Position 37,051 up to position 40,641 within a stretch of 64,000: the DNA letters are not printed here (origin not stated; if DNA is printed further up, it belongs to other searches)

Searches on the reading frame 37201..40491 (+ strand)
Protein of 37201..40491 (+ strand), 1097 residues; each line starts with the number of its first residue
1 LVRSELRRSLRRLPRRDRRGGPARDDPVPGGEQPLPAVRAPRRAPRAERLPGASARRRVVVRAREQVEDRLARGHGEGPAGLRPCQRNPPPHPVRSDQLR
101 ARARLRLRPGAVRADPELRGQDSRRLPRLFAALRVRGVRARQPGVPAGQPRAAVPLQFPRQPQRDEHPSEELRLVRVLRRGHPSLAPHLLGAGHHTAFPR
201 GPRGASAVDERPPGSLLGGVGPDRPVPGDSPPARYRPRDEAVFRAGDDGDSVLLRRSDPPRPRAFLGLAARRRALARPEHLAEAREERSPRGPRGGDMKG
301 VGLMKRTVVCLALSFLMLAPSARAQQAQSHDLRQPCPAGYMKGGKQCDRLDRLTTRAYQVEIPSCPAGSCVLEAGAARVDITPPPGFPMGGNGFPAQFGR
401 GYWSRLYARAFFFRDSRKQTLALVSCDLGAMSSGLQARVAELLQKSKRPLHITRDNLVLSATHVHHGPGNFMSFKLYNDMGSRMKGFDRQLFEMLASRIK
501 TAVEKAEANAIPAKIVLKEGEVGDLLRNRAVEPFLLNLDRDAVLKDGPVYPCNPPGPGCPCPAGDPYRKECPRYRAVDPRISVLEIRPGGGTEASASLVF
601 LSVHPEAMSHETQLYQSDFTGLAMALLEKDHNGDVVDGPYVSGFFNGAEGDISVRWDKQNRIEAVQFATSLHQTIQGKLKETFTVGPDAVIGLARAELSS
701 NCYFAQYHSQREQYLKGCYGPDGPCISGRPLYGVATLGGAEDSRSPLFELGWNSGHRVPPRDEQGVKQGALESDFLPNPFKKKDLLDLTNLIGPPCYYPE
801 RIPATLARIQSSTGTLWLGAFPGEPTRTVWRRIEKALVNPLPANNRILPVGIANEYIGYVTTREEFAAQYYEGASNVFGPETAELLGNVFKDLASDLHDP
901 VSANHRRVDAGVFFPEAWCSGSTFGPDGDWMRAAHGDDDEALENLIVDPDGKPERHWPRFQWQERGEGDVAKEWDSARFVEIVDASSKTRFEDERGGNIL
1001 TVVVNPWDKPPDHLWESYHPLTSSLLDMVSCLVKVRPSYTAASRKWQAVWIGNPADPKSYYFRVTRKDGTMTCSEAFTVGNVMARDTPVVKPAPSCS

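Call 59: search_protein_families(library=pfam, proteins=[window:37201-40491:+], max_evalue=0.001)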
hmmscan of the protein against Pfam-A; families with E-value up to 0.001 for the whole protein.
window:37201-40491:+ (1097 aa): 1 family
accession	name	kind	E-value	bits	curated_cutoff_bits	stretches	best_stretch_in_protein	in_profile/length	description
PF04734.18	Ceramidase_alk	-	4.5e-49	167.9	32.1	2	374-688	3-290/509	Neutral/alkaline non-lysosomal ceramidase, N-terminal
